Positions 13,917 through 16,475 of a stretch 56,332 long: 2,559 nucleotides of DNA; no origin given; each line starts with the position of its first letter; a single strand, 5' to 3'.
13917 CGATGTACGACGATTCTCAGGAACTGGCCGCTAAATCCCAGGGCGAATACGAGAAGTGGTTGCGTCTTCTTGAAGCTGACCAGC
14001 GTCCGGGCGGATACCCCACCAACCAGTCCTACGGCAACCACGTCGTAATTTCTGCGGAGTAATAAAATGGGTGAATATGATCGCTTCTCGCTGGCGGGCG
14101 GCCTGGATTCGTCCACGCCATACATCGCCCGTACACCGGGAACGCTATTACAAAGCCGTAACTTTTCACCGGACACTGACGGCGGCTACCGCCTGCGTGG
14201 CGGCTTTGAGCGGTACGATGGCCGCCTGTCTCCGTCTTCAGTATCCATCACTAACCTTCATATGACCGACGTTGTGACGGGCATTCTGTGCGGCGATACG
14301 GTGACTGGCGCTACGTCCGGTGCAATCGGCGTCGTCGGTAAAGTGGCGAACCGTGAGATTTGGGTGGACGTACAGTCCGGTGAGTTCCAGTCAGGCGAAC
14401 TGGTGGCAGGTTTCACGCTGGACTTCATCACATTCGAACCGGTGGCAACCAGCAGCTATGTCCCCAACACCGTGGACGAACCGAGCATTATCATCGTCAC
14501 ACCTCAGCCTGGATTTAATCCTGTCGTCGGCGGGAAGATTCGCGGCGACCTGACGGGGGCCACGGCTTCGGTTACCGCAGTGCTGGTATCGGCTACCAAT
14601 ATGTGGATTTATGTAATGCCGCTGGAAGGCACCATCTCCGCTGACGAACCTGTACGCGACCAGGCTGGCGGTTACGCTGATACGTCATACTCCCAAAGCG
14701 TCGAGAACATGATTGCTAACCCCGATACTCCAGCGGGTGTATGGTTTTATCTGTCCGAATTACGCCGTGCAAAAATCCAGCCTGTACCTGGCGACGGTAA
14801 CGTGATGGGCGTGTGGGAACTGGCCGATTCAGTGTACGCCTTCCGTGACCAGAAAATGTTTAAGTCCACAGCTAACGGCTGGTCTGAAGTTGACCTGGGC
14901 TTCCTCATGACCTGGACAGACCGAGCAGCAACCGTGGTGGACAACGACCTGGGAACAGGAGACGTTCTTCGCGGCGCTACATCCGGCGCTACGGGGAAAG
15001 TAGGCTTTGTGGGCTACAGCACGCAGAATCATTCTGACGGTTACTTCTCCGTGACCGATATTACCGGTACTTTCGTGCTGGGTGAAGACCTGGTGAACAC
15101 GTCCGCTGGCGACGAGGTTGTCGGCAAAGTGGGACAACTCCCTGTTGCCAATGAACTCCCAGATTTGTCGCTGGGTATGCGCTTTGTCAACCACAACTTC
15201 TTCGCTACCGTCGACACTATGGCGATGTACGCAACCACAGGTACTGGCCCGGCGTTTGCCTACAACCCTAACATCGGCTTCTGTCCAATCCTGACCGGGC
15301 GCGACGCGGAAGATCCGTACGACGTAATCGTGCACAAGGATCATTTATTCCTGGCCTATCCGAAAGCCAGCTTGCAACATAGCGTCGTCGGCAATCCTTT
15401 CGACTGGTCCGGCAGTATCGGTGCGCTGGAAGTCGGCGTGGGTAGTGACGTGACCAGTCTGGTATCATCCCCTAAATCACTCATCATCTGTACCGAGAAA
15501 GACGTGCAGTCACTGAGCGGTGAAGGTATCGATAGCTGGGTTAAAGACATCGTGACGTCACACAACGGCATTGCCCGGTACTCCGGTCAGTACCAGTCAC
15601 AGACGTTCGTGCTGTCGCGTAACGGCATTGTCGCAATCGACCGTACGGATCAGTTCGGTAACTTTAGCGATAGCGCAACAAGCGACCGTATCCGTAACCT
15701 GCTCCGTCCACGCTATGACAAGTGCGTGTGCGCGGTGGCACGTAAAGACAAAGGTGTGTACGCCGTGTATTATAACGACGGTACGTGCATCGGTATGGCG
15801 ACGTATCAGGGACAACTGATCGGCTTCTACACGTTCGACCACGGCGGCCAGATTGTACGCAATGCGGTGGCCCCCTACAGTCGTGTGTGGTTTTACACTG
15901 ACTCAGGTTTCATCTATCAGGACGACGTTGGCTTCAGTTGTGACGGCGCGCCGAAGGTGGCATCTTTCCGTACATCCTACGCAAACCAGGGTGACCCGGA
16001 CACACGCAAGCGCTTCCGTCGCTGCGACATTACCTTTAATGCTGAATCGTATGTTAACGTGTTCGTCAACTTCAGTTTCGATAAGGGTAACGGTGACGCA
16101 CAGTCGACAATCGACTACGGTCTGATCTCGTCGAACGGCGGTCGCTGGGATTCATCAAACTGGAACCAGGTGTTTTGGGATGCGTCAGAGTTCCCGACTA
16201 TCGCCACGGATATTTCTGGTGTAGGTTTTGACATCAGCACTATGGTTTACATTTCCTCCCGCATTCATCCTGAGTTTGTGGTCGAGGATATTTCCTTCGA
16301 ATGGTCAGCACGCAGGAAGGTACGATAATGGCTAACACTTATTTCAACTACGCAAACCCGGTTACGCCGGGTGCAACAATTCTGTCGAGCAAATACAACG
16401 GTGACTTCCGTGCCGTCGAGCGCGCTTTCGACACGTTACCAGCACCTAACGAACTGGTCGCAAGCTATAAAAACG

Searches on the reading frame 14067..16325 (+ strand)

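Call 99: search_protein_families(library=phrogs, proteins=[window:14067-16325:+])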
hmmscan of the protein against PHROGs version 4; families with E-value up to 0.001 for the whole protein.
window:14067-16325:+ (753 aa): 3 families
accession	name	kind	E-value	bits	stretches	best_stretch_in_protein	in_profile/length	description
phrog_5107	-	lysis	1.7e-14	54.1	1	256-748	74-531/533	amidase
phrog_358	-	unknown function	3.2e-06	25.7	0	62-114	459-511/2056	-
phrog_697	-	head and packaging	0.0001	20.8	1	63-115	2016-2067/2079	structural protein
